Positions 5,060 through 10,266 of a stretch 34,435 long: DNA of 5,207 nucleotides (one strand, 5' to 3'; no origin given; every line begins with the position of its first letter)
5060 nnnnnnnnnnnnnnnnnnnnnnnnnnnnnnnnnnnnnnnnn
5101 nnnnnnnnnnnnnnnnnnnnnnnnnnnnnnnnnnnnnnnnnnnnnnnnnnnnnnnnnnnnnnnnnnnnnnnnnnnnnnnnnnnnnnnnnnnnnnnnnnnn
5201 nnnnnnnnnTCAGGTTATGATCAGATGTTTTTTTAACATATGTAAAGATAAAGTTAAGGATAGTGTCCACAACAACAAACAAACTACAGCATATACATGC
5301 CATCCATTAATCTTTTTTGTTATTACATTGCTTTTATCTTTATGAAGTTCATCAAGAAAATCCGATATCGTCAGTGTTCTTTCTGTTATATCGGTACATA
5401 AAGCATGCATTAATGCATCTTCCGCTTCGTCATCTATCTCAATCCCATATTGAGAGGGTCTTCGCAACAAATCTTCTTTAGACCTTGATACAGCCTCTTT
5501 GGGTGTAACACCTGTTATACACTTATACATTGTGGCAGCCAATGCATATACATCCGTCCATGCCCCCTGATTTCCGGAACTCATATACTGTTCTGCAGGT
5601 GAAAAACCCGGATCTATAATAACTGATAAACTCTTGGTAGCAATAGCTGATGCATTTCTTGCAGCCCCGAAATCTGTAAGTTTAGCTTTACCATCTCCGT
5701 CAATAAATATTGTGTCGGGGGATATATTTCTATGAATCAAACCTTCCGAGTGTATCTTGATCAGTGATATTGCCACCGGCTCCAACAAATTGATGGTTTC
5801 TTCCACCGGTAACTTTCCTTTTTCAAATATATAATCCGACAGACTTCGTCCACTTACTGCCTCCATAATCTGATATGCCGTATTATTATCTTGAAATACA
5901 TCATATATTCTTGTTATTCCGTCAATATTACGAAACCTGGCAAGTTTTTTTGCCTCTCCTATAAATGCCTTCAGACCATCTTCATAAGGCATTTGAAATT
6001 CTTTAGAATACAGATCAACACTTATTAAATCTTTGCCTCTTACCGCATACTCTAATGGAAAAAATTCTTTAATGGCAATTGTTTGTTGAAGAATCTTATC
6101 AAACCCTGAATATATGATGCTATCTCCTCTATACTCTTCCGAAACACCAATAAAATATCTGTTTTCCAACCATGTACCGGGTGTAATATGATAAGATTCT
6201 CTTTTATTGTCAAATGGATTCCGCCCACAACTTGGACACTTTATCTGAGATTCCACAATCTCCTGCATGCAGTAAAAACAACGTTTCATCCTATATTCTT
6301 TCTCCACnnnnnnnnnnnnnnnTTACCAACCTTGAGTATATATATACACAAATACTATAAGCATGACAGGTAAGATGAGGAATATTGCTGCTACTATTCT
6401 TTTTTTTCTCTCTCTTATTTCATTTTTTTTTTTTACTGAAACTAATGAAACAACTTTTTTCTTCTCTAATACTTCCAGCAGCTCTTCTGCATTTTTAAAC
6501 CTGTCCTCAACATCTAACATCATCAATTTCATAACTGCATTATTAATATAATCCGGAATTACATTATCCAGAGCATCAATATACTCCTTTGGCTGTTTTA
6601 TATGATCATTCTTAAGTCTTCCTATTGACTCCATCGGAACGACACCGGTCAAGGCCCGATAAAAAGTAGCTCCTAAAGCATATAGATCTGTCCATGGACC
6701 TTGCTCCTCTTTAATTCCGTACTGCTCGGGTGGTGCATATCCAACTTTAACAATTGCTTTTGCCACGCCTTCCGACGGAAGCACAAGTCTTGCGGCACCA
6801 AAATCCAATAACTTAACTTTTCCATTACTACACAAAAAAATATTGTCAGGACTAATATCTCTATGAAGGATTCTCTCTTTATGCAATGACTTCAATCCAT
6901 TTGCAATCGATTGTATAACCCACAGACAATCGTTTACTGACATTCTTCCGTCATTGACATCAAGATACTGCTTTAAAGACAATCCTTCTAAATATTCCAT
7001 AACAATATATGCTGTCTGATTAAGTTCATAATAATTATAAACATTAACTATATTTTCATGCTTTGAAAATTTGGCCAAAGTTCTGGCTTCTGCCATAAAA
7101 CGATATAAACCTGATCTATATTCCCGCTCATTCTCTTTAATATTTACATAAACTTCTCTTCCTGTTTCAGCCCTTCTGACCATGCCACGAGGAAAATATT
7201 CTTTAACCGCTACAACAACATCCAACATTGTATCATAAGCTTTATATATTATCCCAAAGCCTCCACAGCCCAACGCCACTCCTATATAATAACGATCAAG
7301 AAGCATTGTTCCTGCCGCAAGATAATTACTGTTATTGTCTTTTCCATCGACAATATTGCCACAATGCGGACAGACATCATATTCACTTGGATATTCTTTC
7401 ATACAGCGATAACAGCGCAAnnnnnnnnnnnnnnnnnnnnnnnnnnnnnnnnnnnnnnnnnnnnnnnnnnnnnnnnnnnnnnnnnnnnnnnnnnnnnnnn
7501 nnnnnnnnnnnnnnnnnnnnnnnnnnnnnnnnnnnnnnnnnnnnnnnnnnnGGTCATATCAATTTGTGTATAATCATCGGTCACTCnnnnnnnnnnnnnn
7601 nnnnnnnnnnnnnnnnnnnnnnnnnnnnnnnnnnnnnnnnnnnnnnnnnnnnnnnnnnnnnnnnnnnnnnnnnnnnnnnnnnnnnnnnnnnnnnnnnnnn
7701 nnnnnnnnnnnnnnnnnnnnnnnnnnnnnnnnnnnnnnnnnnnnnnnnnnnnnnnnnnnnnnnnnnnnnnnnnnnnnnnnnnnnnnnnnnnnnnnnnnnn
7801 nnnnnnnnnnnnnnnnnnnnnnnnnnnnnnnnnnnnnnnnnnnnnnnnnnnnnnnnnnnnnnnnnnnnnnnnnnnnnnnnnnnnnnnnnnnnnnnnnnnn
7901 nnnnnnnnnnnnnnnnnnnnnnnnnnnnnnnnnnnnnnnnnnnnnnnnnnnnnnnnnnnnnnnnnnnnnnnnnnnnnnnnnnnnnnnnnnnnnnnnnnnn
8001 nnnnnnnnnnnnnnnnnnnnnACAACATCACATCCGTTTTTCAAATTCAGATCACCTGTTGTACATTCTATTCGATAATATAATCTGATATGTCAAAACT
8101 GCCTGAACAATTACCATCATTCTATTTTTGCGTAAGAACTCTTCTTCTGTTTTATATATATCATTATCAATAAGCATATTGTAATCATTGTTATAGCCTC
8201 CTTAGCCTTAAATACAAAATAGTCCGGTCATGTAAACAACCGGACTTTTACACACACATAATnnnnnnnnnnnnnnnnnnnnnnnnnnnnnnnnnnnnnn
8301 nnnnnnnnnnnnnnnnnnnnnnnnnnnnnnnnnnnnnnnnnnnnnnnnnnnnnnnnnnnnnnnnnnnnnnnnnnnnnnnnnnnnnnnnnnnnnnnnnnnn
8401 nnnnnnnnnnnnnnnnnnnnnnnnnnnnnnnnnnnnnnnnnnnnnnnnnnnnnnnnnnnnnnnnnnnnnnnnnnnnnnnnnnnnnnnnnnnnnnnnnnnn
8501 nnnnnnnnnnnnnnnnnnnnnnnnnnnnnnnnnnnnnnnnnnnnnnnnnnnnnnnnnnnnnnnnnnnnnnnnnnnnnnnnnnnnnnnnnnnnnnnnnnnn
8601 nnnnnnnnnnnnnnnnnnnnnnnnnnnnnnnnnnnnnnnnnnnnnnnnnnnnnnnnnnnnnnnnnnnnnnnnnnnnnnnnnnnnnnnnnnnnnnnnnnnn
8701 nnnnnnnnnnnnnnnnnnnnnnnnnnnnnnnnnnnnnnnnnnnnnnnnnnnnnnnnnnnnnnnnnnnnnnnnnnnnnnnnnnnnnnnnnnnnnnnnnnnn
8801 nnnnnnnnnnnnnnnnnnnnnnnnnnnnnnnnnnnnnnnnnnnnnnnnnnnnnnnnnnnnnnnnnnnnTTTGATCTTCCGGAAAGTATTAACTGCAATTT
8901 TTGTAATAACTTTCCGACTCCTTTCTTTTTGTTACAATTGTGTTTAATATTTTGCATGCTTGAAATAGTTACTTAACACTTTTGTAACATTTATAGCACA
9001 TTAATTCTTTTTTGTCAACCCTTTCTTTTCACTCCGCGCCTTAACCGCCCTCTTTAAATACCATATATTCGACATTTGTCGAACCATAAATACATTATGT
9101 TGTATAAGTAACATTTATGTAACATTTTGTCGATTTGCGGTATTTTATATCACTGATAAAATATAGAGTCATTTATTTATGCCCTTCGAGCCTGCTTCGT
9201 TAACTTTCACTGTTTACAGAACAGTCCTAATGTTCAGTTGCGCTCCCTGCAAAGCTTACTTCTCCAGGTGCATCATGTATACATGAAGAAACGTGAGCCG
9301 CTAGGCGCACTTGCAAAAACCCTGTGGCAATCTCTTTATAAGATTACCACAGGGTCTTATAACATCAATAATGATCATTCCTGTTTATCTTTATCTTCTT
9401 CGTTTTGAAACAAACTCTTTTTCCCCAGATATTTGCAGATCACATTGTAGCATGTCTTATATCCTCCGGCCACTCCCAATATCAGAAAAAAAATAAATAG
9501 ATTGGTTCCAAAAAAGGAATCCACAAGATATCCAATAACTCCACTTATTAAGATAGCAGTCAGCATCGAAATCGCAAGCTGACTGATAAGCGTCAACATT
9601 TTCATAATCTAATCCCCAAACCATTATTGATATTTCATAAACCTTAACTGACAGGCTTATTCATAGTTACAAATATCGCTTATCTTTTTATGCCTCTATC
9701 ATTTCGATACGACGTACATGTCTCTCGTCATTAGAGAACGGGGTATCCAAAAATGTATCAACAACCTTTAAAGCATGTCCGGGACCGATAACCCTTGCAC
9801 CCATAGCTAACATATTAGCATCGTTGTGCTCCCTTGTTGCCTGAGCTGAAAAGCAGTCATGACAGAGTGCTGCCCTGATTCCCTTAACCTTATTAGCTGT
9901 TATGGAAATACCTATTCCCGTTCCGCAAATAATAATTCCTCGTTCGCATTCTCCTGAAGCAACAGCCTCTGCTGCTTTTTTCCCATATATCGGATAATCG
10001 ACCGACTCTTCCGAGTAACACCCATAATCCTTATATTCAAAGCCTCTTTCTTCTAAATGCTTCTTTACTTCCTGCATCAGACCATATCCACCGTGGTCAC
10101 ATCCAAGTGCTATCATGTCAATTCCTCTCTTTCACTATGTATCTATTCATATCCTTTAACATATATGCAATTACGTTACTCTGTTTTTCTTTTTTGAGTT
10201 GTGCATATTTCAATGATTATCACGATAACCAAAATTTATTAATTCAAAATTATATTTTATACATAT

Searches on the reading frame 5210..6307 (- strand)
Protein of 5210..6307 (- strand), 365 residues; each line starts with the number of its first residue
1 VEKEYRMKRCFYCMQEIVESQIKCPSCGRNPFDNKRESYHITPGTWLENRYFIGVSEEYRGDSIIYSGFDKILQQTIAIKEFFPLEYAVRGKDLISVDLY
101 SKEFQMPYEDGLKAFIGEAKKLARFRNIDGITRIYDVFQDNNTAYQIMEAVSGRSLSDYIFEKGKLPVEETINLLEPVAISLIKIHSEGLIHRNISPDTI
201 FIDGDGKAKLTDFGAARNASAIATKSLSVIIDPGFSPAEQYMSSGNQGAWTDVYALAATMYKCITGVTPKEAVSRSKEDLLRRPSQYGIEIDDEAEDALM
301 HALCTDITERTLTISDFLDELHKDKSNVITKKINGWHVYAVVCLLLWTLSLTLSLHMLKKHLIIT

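Call 3: search_protein_families(library=pfam, proteins=[window:5210-6307:-], max_evalue=1)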
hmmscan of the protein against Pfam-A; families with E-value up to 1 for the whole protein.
window:5210-6307:- (365 aa): 7 families
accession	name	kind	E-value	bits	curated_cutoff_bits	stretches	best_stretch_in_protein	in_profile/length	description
PF00069.31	Pkinase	-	2.7e-23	83.2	31.7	1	110-277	42-204/263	Protein kinase domain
PF07714.23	PK_Tyr_Ser-Thr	-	1.3e-13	51.3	23.1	1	112-276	45-211/258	Protein tyrosine and serine/threonine kinase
PF14531.12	Kinase-like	-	0.0059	16.3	25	1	184-245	160-217/289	Kinase-like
PF13248.11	Zn_ribbon_3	-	0.046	13.7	27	1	7-28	2-23/26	zinc-ribbon domain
PF06293.20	Kdo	-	0.1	12.5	21.3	1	143-218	91-171/207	Lipopolysaccharide kinase (Kdo/WaaP) family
PF25299.1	ZZ_ADA2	-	0.15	12.6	27.5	1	10-32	1-23/48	ADA2 ZZ-type zing finger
PF03109.22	ABC1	-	0.19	11.3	22.9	1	143-227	142-225/244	ABC1 atypical kinase-like domain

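Call 60: search_protein_families(library=ncbifam, proteins=[window:5210-6307:-], max_evalue=0.01)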
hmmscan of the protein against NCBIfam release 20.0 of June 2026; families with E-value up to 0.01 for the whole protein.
window:5210-6307:- (365 aa): 15 families
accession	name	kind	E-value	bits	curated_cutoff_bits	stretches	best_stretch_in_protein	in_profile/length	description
NF033483.0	PknB_PASTA_kin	equivalog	2.3e-33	116.1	450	1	113-326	52-270/563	Stk1 family PASTA domain-containing Ser/Thr kinase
NF047741.1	antiphage_MADS6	equivalog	2.4e-26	92.4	460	1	121-323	248-459/612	methylation-associated defense system protein kinase MAD6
NF038150.1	lanthi_synth_IV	equivalog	1.3e-18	66.8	650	1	117-277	241-403/851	class IV lanthionine synthetase LanL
NF052427.1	StpK7MSMEG_1200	equivalog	4.7e-15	55.1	900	1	144-274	82-213/601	serine/threonine protein kinase StpK7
NF038151.1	lanthi_synth_III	equivalog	5.1e-14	51.6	575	1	110-293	265-452/833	class III lanthionine synthetase LanKC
TIGR03903.1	TOMM_kin_cyc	equivalog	1.2e-10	39.9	705.75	1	142-267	52-186/1267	TOMM system kinase/cyclase fusion protein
NF053615.1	SerThrKinAfsKStmc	equivalog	3e-08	32.8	1300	1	151-270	94-213/809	protein serine/threonine kinase AfsK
NF033442.0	BREX_PglW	equivalog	7e-07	27.3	990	1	154-329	296-491/1391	BREX system serine/threonine kinase PglW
NF040671.1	PLuB_AAA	exception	2.7e-06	25.1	999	1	139-323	75-245/1256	PLuB system helicase-like protein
NF011464.0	PRK14879.1-7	equivalog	5.6e-06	26.3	246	1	116-226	54-159/221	Kae1-associated kinase Bud32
NF009651.0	PRK13184.1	equivalog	6.2e-05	21.1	839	1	115-222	49-166/932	serine/threonine-protein kinase PknD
NF007174.0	PRK09605.1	equivalog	8.1e-05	21.3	447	1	119-230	387-487/535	bifunctional N(6)-L-threonylcarbamoyladenine synthase/serine/threonine protein kinase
TIGR03724.2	arch_bud32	equivalog_domain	9.1e-05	22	125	1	133-227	59-142/193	KEOPS complex kinase/ATPase Bud32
NF043056.1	T4SS_LegK1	equivalog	0.00067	18.4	550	1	132-257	142-277/516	Dot/Icm T4SS effector kinase LegK1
NF058632.1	SerThrKinPrkT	equivalog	0.0097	14.9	280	0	139-215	90-164/322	serine/threonine protein kinase PrkT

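Call 61: search_protein_families(library=padloc, proteins=[window:5210-6307:-], max_evalue=0.001)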
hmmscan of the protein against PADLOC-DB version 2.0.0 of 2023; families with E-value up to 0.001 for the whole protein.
window:5210-6307:- (365 aa): 34 families (the best 25 are shown)
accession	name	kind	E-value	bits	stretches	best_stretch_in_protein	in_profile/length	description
PDLC04042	PD-T4-6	-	1.4e-33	114.8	1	113-327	54-275/292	-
PDLC04060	PD-T4-6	-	1.3e-32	111.3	1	44-331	3-276/486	-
PDLC04138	mad6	-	3.3e-31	106.9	1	65-322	67-311/659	mads_6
PDLC04053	PD-T4-6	-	1.2e-28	98.5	1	115-324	56-271/311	-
PDLC04047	PD-T4-6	-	9.7e-28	95.2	1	112-323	55-271/327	-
PDLC04057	PD-T4-6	-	8.1e-27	92.3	1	109-271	49-211/443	-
PDLC04044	PD-T4-6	-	1.6e-25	88.1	1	112-328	81-296/372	-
PDLC04054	PD-T4-6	-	8e-25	86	1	117-276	59-219/347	-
PDLC04043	PD-T4-6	-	1.6e-24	84.8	1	113-271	60-218/452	-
PDLC04039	PD-T4-6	-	3e-23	80.5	1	117-272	63-217/458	-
PDLC03920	MkoA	-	8.9e-23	78.5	1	50-329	9-282/1112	-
PDLC04048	PD-T4-6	-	9.5e-23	79.1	1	110-271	53-213/354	-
PDLC04062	PD-T4-6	-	1.3e-22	78.5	1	112-327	81-296/450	-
PDLC04045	PD-T4-6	-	5.5e-22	76.2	1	111-328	81-302/350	-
PDLC04041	PD-T4-6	-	2.4e-20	71.2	1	115-273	75-237/443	-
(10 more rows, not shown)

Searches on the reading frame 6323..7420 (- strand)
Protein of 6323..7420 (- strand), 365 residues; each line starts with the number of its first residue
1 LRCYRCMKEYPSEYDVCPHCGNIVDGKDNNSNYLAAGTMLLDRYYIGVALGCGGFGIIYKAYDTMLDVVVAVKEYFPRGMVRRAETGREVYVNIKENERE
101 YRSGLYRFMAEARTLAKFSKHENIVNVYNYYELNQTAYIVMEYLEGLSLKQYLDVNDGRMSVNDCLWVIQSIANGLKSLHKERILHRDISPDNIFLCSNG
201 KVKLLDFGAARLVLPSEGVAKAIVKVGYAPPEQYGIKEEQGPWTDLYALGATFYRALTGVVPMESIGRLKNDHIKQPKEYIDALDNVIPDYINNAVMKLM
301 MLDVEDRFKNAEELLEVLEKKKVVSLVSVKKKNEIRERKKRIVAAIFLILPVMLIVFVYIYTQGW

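Call 3: search_protein_families(library=pfam, proteins=[window:6323-7420:-], max_evalue=1)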
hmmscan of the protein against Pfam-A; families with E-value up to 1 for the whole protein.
window:6323-7420:- (365 aa): 17 families
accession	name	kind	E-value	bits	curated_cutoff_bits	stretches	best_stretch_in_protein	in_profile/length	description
PF00069.31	Pkinase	-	9e-38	130.6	31.7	1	48-309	5-253/263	Protein kinase domain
PF07714.23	PK_Tyr_Ser-Thr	-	5e-29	101.8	23.1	1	50-307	7-248/258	Protein tyrosine and serine/threonine kinase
PF14531.12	Kinase-like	-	3.6e-09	36.7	25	1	113-268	97-256/289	Kinase-like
PF03109.22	ABC1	-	7.5e-08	32.3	22.9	1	111-211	113-215/244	ABC1 atypical kinase-like domain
PF06293.20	Kdo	-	1.6e-06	28.2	21.3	1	101-214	51-173/207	Lipopolysaccharide kinase (Kdo/WaaP) family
PF01636.29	APH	-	2.3e-05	24.7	23.2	1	162-223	147-210/239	Phosphotransferase enzyme family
PF17667.7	Pkinase_fungal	-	9.2e-05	21.8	24.1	1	164-199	287-323/387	Fungal protein kinase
PF01163.29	RIO1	-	0.0018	18.4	22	1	109-208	56-149/187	RIO domain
PF15012.11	DUF4519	-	0.036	14.6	27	1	332-363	23-54/56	Domain of unknown function (DUF4519)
PF03881.20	Fructosamin_kin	-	0.049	13.3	22.4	1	88-145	41-95/288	Fructosamine kinase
PF18948.5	DUF5692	-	0.07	12.7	27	1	325-362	14-51/304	Family of unknown function (DUF5692)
PF12773.13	DZR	-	0.08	13.6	27.3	1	3-22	1-20/45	Double zinc ribbon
PF21954.1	TUNAR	-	0.096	13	27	1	346-362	30-46/48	TUNAR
PF13095.12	FTA2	-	0.12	12.4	30.2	1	139-210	157-213/214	Kinetochore Sim4 complex subunit FTA2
PF12330.14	Haspin_kinase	-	0.12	11.9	25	1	130-213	178-256/364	Haspin like kinase domain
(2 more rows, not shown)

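Call 60: search_protein_families(library=ncbifam, proteins=[window:6323-7420:-], max_evalue=0.01)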
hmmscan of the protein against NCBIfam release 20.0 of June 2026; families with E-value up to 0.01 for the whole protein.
window:6323-7420:- (365 aa): 21 families
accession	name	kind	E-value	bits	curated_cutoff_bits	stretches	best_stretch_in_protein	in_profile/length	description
NF033483.0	PknB_PASTA_kin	equivalog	2e-52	179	450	2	103-325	49-272/563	Stk1 family PASTA domain-containing Ser/Thr kinase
NF047741.1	antiphage_MADS6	equivalog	3.8e-46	157.8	460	3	164-321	300-460/612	methylation-associated defense system protein kinase MAD6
NF052427.1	StpK7MSMEG_1200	equivalog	1.1e-28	100.1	900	1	43-328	8-279/601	serine/threonine protein kinase StpK7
NF038150.1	lanthi_synth_IV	equivalog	2.7e-27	95.5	650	1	31-330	181-460/851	class IV lanthionine synthetase LanL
NF009651.0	PRK13184.1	equivalog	1.5e-20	72.8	839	2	42-213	2-163/932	serine/threonine-protein kinase PknD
NF038151.1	lanthi_synth_III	equivalog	2.1e-19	69.4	575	1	101-313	263-476/833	class III lanthionine synthetase LanKC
NF033442.0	BREX_PglW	equivalog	7.7e-16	57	990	2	107-210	554-660/1391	BREX system serine/threonine kinase PglW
TIGR03903.1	TOMM_kin_cyc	equivalog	6.9e-15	54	705.75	1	87-272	3-200/1267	TOMM system kinase/cyclase fusion protein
NF011464.0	PRK14879.1-7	equivalog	5.6e-12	45.9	246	1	95-212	42-151/221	Kae1-associated kinase Bud32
TIGR03724.2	arch_bud32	equivalog_domain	1.1e-10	41.3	125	1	107-212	39-133/193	KEOPS complex kinase/ATPase Bud32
NF011463.0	PRK14879.1-4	equivalog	7.1e-09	35.4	188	1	107-212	64-162/237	Kae1-associated kinase Bud32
NF011460.0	PRK14879.1-1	equivalog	7.1e-09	35.1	199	1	100-218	50-165/232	Kae1-associated kinase Bud32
NF043056.1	T4SS_LegK1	equivalog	5.6e-08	31.8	550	1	50-250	79-277/516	Dot/Icm T4SS effector kinase LegK1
NF007174.0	PRK09605.1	equivalog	1.7e-07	30.1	447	1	107-213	382-476/535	bifunctional N(6)-L-threonylcarbamoyladenine synthase/serine/threonine protein kinase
NF053615.1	SerThrKinAfsKStmc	equivalog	3.5e-07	29.2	1300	1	147-264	97-214/809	protein serine/threonine kinase AfsK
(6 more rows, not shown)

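Call 61: search_protein_families(library=padloc, proteins=[window:6323-7420:-], max_evalue=0.001)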
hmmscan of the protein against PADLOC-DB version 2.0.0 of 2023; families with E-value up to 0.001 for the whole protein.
window:6323-7420:- (365 aa): 34 families (the best 25 are shown)
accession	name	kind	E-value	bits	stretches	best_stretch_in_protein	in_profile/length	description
PDLC04060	PD-T4-6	-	3e-54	182.7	1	37-339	3-287/486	-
PDLC04138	mad6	-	1.8e-52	177.2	1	39-321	48-313/659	mads_6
PDLC04042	PD-T4-6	-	2.3e-51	173.2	1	38-323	5-274/292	-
PDLC04053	PD-T4-6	-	1.7e-50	170.2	1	42-326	9-276/311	-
PDLC04057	PD-T4-6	-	7.1e-45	151.8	1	37-334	3-283/443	-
PDLC04047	PD-T4-6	-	7.5e-45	151.4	1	38-346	6-308/327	-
PDLC04061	PD-T4-6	-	1.9e-41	141.1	1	35-322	9-284/510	-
PDLC04043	PD-T4-6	-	3.8e-41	139.6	1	40-321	13-277/452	-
PDLC04054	PD-T4-6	-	6.5e-41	138.9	1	106-319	55-271/347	-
PDLC04048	PD-T4-6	-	1.9e-40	137.3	1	36-319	4-270/354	-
PDLC04039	PD-T4-6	-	3.8e-39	133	1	36-316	9-270/458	-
PDLC04044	PD-T4-6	-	5.6e-39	132.3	1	14-330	3-301/372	-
PDLC04045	PD-T4-6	-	1.4e-38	130.8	1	37-327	28-304/350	-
PDLC04041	PD-T4-6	-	1.1e-34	118.5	1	25-330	12-300/443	-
PDLC04062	PD-T4-6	-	1.4e-34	118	1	39-332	29-297/450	-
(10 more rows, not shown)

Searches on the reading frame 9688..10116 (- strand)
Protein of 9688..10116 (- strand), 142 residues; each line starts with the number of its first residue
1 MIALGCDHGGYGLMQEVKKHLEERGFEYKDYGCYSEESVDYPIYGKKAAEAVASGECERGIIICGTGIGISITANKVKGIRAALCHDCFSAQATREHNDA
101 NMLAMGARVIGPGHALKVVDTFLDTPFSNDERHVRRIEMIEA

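Call 6: search_protein_families(library=pfam, proteins=[window:9688-10116:-], max_evalue=0.001)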
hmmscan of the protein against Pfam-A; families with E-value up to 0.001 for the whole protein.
window:9688-10116:- (142 aa): 1 family
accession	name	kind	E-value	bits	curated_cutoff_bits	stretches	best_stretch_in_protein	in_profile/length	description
PF02502.23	LacAB_rpiB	-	9.2e-62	207.5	24.7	1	2-140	1-138/138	Ribose/Galactose Isomerase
